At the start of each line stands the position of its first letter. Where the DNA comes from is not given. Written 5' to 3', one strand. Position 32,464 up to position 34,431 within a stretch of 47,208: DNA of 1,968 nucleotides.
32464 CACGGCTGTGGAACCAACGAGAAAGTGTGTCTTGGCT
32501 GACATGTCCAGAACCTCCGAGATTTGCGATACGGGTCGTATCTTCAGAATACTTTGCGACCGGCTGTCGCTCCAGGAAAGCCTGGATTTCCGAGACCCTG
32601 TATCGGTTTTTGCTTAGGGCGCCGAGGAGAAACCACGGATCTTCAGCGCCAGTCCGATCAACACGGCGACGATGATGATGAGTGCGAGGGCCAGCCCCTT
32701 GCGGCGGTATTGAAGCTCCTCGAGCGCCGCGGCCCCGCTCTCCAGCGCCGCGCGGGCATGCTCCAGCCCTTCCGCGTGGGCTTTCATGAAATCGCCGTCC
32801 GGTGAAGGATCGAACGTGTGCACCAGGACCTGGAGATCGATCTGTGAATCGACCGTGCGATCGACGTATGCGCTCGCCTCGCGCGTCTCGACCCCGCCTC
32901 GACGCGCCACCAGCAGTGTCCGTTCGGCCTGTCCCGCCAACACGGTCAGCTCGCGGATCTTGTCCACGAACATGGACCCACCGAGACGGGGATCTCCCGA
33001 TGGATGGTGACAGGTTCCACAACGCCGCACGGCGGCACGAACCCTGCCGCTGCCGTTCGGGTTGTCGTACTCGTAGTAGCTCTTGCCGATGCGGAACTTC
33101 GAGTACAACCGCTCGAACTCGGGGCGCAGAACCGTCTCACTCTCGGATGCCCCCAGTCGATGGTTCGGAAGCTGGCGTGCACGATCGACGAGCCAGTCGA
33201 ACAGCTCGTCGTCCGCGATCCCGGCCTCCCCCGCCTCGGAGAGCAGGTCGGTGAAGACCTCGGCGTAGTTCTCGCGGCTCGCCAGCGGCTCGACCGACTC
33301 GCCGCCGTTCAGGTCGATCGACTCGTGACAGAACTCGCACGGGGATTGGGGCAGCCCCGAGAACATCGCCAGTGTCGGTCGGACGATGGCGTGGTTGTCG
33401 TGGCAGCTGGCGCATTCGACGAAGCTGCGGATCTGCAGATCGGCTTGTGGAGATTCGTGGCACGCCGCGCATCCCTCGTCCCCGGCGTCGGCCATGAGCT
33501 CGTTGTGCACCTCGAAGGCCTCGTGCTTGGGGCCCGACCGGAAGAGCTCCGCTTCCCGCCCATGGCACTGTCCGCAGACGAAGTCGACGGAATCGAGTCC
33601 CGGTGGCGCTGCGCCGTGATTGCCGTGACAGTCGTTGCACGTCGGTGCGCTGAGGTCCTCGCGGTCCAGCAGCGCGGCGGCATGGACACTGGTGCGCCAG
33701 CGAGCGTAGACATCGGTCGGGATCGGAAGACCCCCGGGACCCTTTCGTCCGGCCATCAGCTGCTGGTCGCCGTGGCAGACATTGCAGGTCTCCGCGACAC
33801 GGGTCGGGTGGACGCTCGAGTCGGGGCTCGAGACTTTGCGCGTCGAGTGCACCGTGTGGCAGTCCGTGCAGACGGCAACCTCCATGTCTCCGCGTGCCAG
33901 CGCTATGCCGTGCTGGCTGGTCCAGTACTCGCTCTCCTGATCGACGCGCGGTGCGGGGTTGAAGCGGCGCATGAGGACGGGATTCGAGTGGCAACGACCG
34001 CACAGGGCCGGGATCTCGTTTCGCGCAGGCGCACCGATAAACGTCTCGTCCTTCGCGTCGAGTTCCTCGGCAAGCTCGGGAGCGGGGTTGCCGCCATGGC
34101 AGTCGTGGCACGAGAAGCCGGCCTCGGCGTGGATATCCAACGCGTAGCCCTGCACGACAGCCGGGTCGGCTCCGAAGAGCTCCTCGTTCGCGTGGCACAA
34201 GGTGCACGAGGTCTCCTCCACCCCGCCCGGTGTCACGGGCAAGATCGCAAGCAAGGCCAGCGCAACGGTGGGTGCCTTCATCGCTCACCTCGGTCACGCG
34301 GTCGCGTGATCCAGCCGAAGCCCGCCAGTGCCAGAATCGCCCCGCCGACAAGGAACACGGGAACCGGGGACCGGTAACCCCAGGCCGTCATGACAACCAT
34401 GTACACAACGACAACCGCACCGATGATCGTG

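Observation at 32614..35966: Rieske/cytochrome b6-type complex with an 11-haem membrane-anchored cytochrome in place of cytochrome c1/f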

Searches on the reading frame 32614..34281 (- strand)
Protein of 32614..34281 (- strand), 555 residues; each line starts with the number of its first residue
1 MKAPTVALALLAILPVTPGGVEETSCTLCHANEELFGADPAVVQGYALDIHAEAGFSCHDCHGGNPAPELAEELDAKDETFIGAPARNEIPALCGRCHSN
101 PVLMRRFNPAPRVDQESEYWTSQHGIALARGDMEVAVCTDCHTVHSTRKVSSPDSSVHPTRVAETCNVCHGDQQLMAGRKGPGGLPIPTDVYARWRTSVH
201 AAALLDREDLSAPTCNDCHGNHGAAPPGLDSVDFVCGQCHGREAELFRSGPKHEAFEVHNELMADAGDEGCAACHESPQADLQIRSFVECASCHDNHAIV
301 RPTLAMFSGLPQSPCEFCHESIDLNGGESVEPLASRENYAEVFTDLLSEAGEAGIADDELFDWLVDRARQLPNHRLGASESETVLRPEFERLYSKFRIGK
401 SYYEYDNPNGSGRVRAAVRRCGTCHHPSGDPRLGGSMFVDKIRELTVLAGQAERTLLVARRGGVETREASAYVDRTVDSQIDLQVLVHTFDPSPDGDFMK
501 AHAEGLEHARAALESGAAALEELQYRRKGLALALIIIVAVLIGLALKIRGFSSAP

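Call 4: search_protein_families(library=pfam, proteins=[window:32614-34281:-], max_evalue=0.01)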
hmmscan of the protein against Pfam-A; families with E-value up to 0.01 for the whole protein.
window:32614-34281:- (555 aa): 5 families
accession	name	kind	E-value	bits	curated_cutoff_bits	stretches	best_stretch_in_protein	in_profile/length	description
PF14522.11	Cytochrome_C7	-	4e-16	59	24.8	3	233-295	13-67/67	Cytochrome c7 and related cytochrome c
PF14537.11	Cytochrom_c3_2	-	1.1e-14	55.1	25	3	50-170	1-78/79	Cytochrome c3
PF09699.15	Paired_CXXCH_1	-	8.9e-12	44.9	20.6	1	214-243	8-39/41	Doubled CXXCH motif (Paired_CXXCH_1)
PF02085.21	Cytochrom_CIII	-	3.7e-08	34.1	22.9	1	130-176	41-88/101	Class III cytochrome C family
PF22678.1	Cytochrom_c_NrfB-like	-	1.8e-06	28.7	27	0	236-303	1-74/89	Cytochrome c-type protein NrfB-like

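Call 6: find_homologous_proteins(query=window:32614-34281:-, max_evalue=0.00001)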
Query window:32614-34281:- (555 aa): 5909 proteins with E <= 0.00001 among 8000 candidates; the best 120 are listed.
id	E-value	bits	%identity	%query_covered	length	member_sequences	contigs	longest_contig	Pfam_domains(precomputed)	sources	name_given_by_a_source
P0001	0.0e+0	1285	100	100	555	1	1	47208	PF09699.16,PF14537.12,PF22678.2,PF02085.22,PF14522.12,PF22113.2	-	-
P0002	2.6e-289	979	76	97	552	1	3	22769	PF09699.16,PF14537.12,PF02085.22,PF14522.12,PF22113.2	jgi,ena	-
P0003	3.0e-279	945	73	100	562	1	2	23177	PF09699.16,PF14537.12,PF02085.22,PF14522.12,PF22113.2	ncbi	ncbi:MAG: cytochrome c3 family protein [Acidobacteriota bacterium]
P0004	3.7e-276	935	72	100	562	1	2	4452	PF09699.16,PF14537.12,PF02085.22,PF14522.12,PF22113.2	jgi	-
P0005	4.0e-275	932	73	97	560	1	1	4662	PF09699.16,PF14537.12,PF02085.22,PF14522.12,PF22113.2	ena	-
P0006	1.8e-271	920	72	96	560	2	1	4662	PF09699.16,PF14537.12,PF02085.22,PF14522.12,PF22113.2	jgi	jgi:hypothetical protein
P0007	1.1e-262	891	70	99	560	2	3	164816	PF09699.16,PF14537.12,PF22678.2,PF02085.22,PF14522.12,PF22113.2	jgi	jgi:hypothetical protein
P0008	4.5e-260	882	69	99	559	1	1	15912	PF09699.16,PF14537.12,PF02085.22,PF14522.12,PF22113.2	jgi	jgi:hypothetical protein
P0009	5.5e-258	875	69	99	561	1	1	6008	PF09699.16,PF14537.12,PF22678.2,PF02085.22,PF14522.12,PF22113.2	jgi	jgi:hypothetical protein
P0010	2.1e-257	873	69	99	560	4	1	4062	PF09699.16,PF14537.12,PF22678.2,PF02085.22,PF14522.12,PF22113.2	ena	-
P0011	5.4e-252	855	68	100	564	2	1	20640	PF09699.16,PF14537.12,PF22678.2,PF14522.12,PF22113.2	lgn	-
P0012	2.2e-249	847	66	100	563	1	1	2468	PF09699.16,PF14537.12,PF14522.12,PF22113.2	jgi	-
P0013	1.7e-242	824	66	99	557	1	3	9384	PF09699.16,PF14537.12,PF02085.22,PF14522.12,PF22113.2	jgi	jgi:hypothetical protein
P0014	8.7e-206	703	59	96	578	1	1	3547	PF09699.16,PF14537.12,PF22678.2,PF14522.12,PF22113.2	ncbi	-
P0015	1.5e-205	702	56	99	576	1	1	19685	PF09699.16,PF14537.12,PF14522.12,PF22113.2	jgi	jgi:hypothetical protein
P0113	3.6e-183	628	53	96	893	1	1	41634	PF00033.25,PF09699.16,PF14537.12,PF22678.2,PF13631.12,PF14522.12,PF22113.2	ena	-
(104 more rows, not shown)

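Call 10: find_encoding_contigs(protein=P0113, flank=8000, max_places=3)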
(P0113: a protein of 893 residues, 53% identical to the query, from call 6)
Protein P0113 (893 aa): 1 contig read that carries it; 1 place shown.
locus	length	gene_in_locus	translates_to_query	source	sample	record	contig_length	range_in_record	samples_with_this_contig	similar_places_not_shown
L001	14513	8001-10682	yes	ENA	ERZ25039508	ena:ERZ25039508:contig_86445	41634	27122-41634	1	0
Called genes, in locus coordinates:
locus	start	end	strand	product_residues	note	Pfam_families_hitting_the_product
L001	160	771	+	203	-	PF00775:Dioxygenase_C, PF13620:CarboxypepD_reg (faint)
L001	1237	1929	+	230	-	-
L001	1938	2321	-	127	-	-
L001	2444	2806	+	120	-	-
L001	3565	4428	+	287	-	PF11127:YgaP-like_TM (weak)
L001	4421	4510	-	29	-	-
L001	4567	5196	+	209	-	PF07730:HisKA_3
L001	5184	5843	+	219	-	PF00072:Response_reg, PF00196:GerE, PF08281:Sigma70_r4_2 (weak)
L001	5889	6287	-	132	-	PF03625:DUF302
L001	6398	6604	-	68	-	PF09723:Zn_ribbon_8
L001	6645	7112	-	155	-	PF00571:CBS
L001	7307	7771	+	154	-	PF25471:TM_PetC, PF00355:Rieske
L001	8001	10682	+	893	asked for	PF00033:Cytochrome_B, PF13631:Cytochrom_B_N_2, PF09699:Paired_CXXCH_1 (faint), PF14522:Cytochrome_C7 (faint), PF14537:Cytochrom_c3_2 (faint), PF22113:Mtrc-MtrF_II-IV_dom (faint), PF22678:Cytochrom_c_NrfB-like (faint)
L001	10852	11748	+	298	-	PF22113:Mtrc-MtrF_II-IV_dom (faint), PF02085:Cytochrom_CIII (faint), PF14522:Cytochrome_C7 (faint), PF14537:Cytochrom_c3_2 (weak)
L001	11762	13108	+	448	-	-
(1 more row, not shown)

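Call 12: find_related_loci(query=A1, collection=genome_contigs, flank=6000)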
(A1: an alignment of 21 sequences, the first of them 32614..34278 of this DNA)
Query A1 (554 aa) in genome_contigs; peptide patterns used: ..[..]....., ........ (x = any residue, [..] = any of these).
599 stretches matched a pattern (row limit reached: there are more); 568 encode a relative of the query (tblastn E <= 1e-3); the best 80 are kept; 80 distinct loci.
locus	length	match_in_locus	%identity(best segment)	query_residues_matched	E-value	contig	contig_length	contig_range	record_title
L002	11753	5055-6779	55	21-553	0e+0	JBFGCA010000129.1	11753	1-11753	MAG: Thermoanaerobaculia bacterium isolate Mix_sand01.2020.11.Z.57 k141_607255_length_11753_cov_23.1426, whole genome sh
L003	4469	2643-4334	53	5-552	0e+0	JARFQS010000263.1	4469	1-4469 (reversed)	MAG: Thermoanaerobaculia bacterium isolate MAG_Ve_Sed_30 k141_2188956, whole genome shotgun sequence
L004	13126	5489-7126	55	24-551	0e+0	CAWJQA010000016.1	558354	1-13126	MAG: uncultured Holophagales bacterium isolate MFD02979.bin.2.191 genome assembly, contig: contig_70668, whole genome sh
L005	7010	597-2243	53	22-552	0e+0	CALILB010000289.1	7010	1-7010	MAG: uncultured bacterium isolate N4_Bin_METABAT__140_1 genome assembly, contig: c_000007564527, whole genome shotgun se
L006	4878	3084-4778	52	4-552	0e+0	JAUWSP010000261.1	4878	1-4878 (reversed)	MAG: Acidobacteriota bacterium isolate CSMAG_2557 CSMAG_2557_k127_6311268_length_4878_cov_338.7958, whole genome shotgun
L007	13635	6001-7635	56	22-548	0e+0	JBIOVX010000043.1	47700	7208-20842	MAG: Thermoanaerobaculia bacterium isolate MAG097 k127_1676589, whole genome shotgun sequence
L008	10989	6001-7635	54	20-548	0e+0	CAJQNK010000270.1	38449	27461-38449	uncultured bacterium isolate 10_20180412_Bin_METABAT_171_1 genome assembly, contig: c_000004899163, whole genome shotgun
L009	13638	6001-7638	54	23-552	0e+0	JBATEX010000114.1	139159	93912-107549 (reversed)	MAG: Thermoanaerobaculia bacterium isolate MFD10345_ilm_asm_bin8 k127_297780, whole genome shotgun sequence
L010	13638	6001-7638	54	23-552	0e+0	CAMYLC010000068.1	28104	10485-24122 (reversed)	MAG: Thermoanaerobaculia bacterium isolate FCS_M_Acidobacteriota_05 genome assembly, contig: scaffold_2240, whole genome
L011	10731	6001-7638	52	23-551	0e+0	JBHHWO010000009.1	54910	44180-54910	MAG: Thermoanaerobaculia bacterium isolate S.2_sp2_bin.11 NODE_38_length_54910_cov_9.376356, whole genome shotgun sequen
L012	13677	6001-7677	53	9-552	0e+0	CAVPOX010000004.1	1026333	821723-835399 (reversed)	MAG: uncultured Acidobacteriota bacterium isolate MFD09779.bin.2.66 genome assembly, contig: contig_33, whole genome sho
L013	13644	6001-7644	54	22-552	0e+0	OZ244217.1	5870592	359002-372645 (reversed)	MAG: Acidobacteriota bacterium isolate 56fa84c0-3c2b-46b5-96e5-8c9fc5647fca genome assembly, chromosome: 1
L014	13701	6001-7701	51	3-552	0e+0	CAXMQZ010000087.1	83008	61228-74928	MAG: uncultured Polyangiaceae bacterium isolate 10C-St20-MC-01_bin.6.orig genome assembly, contig: k141_843918, whole ge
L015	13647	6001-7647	56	22-552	0e+0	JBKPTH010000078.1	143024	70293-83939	MAG: Acidobacteriota bacterium isolate GS_EKS_MAG_00001 GS_EKS_000001092360, whole genome shotgun sequence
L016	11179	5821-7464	54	20-552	0e+0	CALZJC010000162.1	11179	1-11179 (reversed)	MAG: Thermoanaerobaculia bacterium isolate FO_M_Acidobacteriota_08.1 genome assembly, contig: scaffold_7670, whole genom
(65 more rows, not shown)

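Call 16: search_solved_structures(query=A1, max_evalue=0.01)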
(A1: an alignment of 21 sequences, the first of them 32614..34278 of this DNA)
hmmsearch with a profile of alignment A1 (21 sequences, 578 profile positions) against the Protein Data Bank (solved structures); distinct sequences matched with E-value up to 0.01: 0.

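Call 22: search_protein_families(library=ncbifam, proteins=[window:32614-34281:-], max_evalue=0.01)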
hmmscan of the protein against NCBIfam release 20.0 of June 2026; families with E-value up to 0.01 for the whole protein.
window:32614-34281:- (555 aa): 4 families
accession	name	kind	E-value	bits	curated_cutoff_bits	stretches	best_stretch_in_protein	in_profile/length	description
TIGR03508.1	decahem_SO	subfamily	3.7e-11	43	192.2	0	24-101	3-80/258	DmsE family decaheme c-type cytochrome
NF008659.0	PRK11659.1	equivalog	0.00035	20.3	184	0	216-299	58-147/188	cytochrome c nitrite reductase pentaheme subunit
TIGR03146.1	cyt_nit_nrfB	equivalog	0.0032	17.8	166.6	0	91-173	40-122/145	cytochrome c nitrite reductase pentaheme subunit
NF045713.1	CxxCH_16_HmcA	equivalog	0.0051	15.5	400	0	138-297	114-255/541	sulfate respiration complex hexadecaheme cytochrome HmcA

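Call 30: predict_structure(alignment_id=A1)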
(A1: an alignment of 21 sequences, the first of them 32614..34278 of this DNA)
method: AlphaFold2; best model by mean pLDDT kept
length: 554 residues; sequences in the alignment: 21
mean_pLDDT: 64.7   pTM: 0.48
mean pLDDT of the five models: 64.7, 58.7, 57.5, 50.5, 46.2
residues with pLDDT >= 90: 19; 70-90: 211; 50-70: 212; < 50: 112
segments of 3 or more residues with pLDDT < 50: 1-20, 35-38, 76-81, 107-111, 217-246, 287-304, 324-326, 377-381, 393-398, 425-433
pLDDT, mean of each block of 10 residues (from residue 1): 44 41 56 52 66 65 58 50 74 77 58 69 80 82 67 72 73 75 61 61 61 51 35 31 46 62 77 68 52 37 51 69 54 80 90 81 80 60 57 49 56 59 45 60 75 78 78 70 60 74 86 84 86 94 87 55
secondary structure, 60 per line:
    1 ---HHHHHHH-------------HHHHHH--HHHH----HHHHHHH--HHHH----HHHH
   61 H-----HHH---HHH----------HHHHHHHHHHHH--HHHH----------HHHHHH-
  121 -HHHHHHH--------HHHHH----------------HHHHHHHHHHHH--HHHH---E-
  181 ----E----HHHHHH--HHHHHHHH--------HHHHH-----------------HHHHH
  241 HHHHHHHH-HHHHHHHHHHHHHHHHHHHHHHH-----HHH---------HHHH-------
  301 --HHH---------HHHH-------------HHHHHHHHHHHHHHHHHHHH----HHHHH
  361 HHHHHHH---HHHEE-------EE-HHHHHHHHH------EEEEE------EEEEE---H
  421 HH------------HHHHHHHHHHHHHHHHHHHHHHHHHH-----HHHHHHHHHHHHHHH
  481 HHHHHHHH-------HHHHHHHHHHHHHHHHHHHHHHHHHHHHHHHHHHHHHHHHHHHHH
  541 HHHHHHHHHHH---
elements in order: H4-10 H24-29 H32-35 H40-46 H49-52 H57-61 H86-97 H100-103 H114-119 H122-128 H137-141 H158-169 H172-175 H190-195 H198-205 H214-218 H236-248 H250-272 H290-293 H315-318 H332-351 H356-367 H386-394 E401-405 E412-416 H435-460 H466-488 H496-551

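Call 34: fold_search(model_id=the predicted structure, library=pdb)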
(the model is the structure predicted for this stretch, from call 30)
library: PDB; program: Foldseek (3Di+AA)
matches with E <= 10: 89; with E <= 0.001: 0
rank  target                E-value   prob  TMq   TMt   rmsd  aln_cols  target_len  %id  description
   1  6hif_I                3.8e-01  0.51  0.20  0.21  11.9       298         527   16  Kuenenia stuttgartiensis hydrazine dehydrogenase complex (released 2019-04-17)
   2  1gu6_A                4.6e-01  0.13  0.09  0.11  14.9       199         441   15  Structure of the Periplasmic Cytochrome c Nitrite Reductase from Escherichia coli (released 2002-03-08)
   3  6hif_A                9.6e-01  0.33  0.20  0.21  11.2       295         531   18  Kuenenia stuttgartiensis hydrazine dehydrogenase complex (released 2019-04-17)
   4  4wjy_A                1.0e+00  0.15  0.09  0.11  12.8       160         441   16  Esherichia coli nitrite reductase NrfA H264N (released 2015-03-11)
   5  1fgj_A                1.0e+00  0.16  0.22  0.24  22.3       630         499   14  X-RAY STRUCTURE OF HYDROXYLAMINE OXIDOREDUCTASE (released 1998-03-04)
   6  8bcx_D                1.1e+00  0.23  0.13  0.15  10.0       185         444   12  Crystal structure of NrfA-1 from Geobacter metallireducens (released 2023-08-30)
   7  8bcx_C                1.3e+00  0.25  0.13  0.15   9.9       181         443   14  Crystal structure of NrfA-1 from Geobacter metallireducens (released 2023-08-30)
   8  4fyg                  2.7e+00  0.07  0.09  0.08  19.1       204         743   14  Structural basis for substrate recognition by a novel Legionella phosphoinositide phosphatase (released 2012-08-22)
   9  4irn_A                3.0e+00  0.05  0.08  0.11  21.0       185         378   16  Crystal Structure of the Prolyl Acyl Carrier Protein Oxidase AnaB (released 2013-11-27)
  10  3bng                  3.1e+00  0.23  0.15  0.17  12.8       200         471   12  W. succinogenes NrfA Y218F (released 2008-02-26)
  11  8gs1_B                3.3e+00  0.21  0.13  0.20  11.6       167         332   13  Crystal structure of AziU2-U3 complex from Streptomyces sahachiroi NRRL2485 (released 2023-09-06)
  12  8gs1_D                3.3e+00  0.21  0.14  0.21  11.3       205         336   11  Crystal structure of AziU2-U3 complex from Streptomyces sahachiroi NRRL2485 (released 2023-09-06)
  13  6vq6_b                3.8e+00  0.14  0.11  0.24  15.2       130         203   14  Mammalian V-ATPase from rat brain - composite model of rotational state 1 bound to ADP and SidK (built from focused re (released 2020-03-18)
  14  9nnf_A                4.0e+00  0.14  0.10  0.31  12.7       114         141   13  Cryo-EM structure of a de-novo designed binder NY1-B04 in complex with HLA-A*02:01 and NY-ESO-1-derived peptide SLLMWI (released 2025-07-23)
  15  6jmu_A                4.0e+00  0.09  0.10  0.26   9.2       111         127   17  Crystal structure of GIT1/Paxillin complex (released 2020-05-20)
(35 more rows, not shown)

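Call 58: search_protein_representatives(alignment_id=A1)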
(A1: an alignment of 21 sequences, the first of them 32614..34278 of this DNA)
Query: 21 sequences, 578 profile positions. Proteins with E-value up to 0.001 (for the whole library): 4160; up to 1e-10: 2175; up to 1e-30: 705. The best 150 are listed.
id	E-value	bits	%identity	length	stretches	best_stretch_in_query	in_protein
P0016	4.0e-279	943.2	-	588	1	11-575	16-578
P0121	5.5e-193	658.8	-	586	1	17-572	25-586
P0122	5.6e-191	652.1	-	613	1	18-575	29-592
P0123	4.3e-190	649.2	-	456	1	122-575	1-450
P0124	4.2e-184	629.4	-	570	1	6-570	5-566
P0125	1.3e-182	624.5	-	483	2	24-267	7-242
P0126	2.1e-178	610.6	-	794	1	15-444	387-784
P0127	2.0e-166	571.0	-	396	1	10-358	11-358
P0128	3.9e-140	484.3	-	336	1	1-265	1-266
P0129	4.7e-133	460.9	-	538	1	48-574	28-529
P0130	4.0e-129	447.9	-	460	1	20-261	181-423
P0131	1.7e-127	442.5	-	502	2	10-266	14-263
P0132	2.1e-123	429.0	-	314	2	357-571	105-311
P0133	1.3e-116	406.6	-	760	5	20-267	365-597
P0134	1.3e-110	386.7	-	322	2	245-542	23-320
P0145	7.9e-93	328.1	-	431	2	9-308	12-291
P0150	1.1e-90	321.0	-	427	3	5-265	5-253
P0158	2.3e-88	313.3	-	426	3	15-265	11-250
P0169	2.6e-86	306.6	-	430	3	11-263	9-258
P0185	1.2e-82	294.5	-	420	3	10-267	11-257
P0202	1.2e-78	281.2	-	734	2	27-308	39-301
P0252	4.1e-67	243.2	-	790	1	10-307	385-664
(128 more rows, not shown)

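Call 59: search_protein_families(library=ncbifam, proteins=[P0126, P0252, P0133, P0150, P0158, P0169, P0185, P0145, P0202], max_evalue=0.00001)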
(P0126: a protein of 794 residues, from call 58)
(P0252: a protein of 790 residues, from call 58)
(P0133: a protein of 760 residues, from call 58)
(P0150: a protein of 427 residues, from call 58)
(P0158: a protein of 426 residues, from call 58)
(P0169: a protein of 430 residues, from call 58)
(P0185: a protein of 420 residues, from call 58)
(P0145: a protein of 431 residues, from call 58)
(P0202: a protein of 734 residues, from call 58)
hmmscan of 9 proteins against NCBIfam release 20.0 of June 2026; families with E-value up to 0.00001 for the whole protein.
P0126 (794 aa): 6 families
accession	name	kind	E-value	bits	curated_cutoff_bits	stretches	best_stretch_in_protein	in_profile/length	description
NF002990.0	PRK03735.1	subfamily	1.6e-69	234.1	325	1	6-219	3-222/223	cytochrome b6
NF040969.1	cytb_ExtP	equivalog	1.6e-64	217.5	290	1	32-217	18-203/205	selenite/tellurite reduction operon b-type cytochrome ExtP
NF050120.1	bc1_QcrB_actin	exception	1.2e-40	139.8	500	1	11-329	1-341/458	cytochrome bc1 complex cytochrome b subunit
NF041076.1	cyt_b_SoxC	equivalog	2e-36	126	740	1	9-220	2-204/542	proton pump complex cytochrome B SoxC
TIGR03508.1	decahem_SO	subfamily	2.7e-09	36.9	192.2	0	505-635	143-249/258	DmsE family decaheme c-type cytochrome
TIGR01156.1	cytb6_f_IV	equivalog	3e-06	27.2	127.05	1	249-312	47-109/160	cytochrome b6-f complex subunit IV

P0252 (790 aa): 7 families
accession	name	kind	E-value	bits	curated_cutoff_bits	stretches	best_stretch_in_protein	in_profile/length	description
NF002990.0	PRK03735.1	subfamily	7.4e-62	209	325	1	6-215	3-218/223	cytochrome b6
NF040969.1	cytb_ExtP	equivalog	1.7e-58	197.9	290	1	34-215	20-201/205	selenite/tellurite reduction operon b-type cytochrome ExtP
NF050120.1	bc1_QcrB_actin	exception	5.8e-40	137.6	500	1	11-386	1-411/458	cytochrome bc1 complex cytochrome b subunit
NF041076.1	cyt_b_SoxC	equivalog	5.9e-35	121.1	740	1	9-398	2-398/542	proton pump complex cytochrome B SoxC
TIGR03508.1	decahem_SO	subfamily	3.1e-15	56.4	192.2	2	584-670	96-181/258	DmsE family decaheme c-type cytochrome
TIGR01156.1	cytb6_f_IV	equivalog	6.8e-07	29.3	127.05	1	249-348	46-142/160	cytochrome b6-f complex subunit IV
NF045713.1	CxxCH_16_HmcA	equivalog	5.1e-06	25.4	400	1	470-665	79-254/541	sulfate respiration complex hexadecaheme cytochrome HmcA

P0133 (760 aa): 4 families
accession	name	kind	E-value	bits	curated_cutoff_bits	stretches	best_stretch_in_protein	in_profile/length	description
TIGR03507.1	decahem_SO1788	subfamily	1.1e-11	44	209.3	0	222-329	244-355/672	OmcA/MtrC family decaheme c-type cytochrome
NF045713.1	CxxCH_16_HmcA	equivalog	2.2e-07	29.9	400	0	155-444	130-389/541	sulfate respiration complex hexadecaheme cytochrome HmcA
NF008659.0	PRK11659.1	equivalog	1.2e-06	28.4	184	0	34-170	47-173/188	cytochrome c nitrite reductase pentaheme subunit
NF052343.1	hydrazine_HDH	equivalog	8.9e-06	24.3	900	1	364-667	109-379/564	hydrazine dehydrogenase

P0150 (427 aa): 3 families
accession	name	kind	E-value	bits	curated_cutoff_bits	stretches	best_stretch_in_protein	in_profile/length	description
TIGR03508.1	decahem_SO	subfamily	2.9e-14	53.2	192.2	1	210-292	95-176/258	DmsE family decaheme c-type cytochrome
TIGR01905.1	paired_CXXCH_1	subfamily_domain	3.7e-09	36.4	25.2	0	260-291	8-37/41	doubled CXXCH domain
NF041028.1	decahem_GSU2203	exception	2.9e-06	26.7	325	0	23-149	97-185/317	GSU2203 family decaheme c-type cytochrome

P0158 (426 aa): 3 families
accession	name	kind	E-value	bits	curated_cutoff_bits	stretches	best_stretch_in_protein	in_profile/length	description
TIGR03508.1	decahem_SO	subfamily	4.2e-16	59.2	192.2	1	208-291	145-223/258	DmsE family decaheme c-type cytochrome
TIGR01905.1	paired_CXXCH_1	subfamily_domain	4.1e-08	33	25.2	0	256-290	7-39/41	doubled CXXCH domain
NF008659.0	PRK11659.1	equivalog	1.3e-07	31.5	184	0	22-177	46-174/188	cytochrome c nitrite reductase pentaheme subunit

P0169 (430 aa): 3 families
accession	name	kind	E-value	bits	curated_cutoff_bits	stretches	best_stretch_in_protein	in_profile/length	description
TIGR03508.1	decahem_SO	subfamily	1.3e-13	51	192.2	0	218-302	145-224/258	DmsE family decaheme c-type cytochrome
TIGR01905.1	paired_CXXCH_1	subfamily_domain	3.3e-08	33.3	25.2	0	267-300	8-39/41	doubled CXXCH domain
NF041198.1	UshA_like_PCGU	equivalog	9.6e-06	24.4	275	0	24-103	443-509/519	UshA-like (seleno)protein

P0185 (420 aa): 2 families
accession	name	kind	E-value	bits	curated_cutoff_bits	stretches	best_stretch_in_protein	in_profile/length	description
TIGR03508.1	decahem_SO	subfamily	4.3e-13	49.3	192.2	1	213-295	96-177/258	DmsE family decaheme c-type cytochrome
NF045713.1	CxxCH_16_HmcA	equivalog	6.8e-06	24.9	400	0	96-221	133-255/541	sulfate respiration complex hexadecaheme cytochrome HmcA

P0145 (431 aa): 1 family
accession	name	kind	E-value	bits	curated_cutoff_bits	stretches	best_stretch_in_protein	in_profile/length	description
TIGR01905.1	paired_CXXCH_1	subfamily_domain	7.3e-09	35.4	25.2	0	258-291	7-38/41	doubled CXXCH domain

P0202 (734 aa): 1 family
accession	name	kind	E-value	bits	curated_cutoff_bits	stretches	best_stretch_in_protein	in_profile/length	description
TIGR01905.1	paired_CXXCH_1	subfamily_domain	1.8e-06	27.8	25.2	0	269-302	8-39/41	doubled CXXCH domain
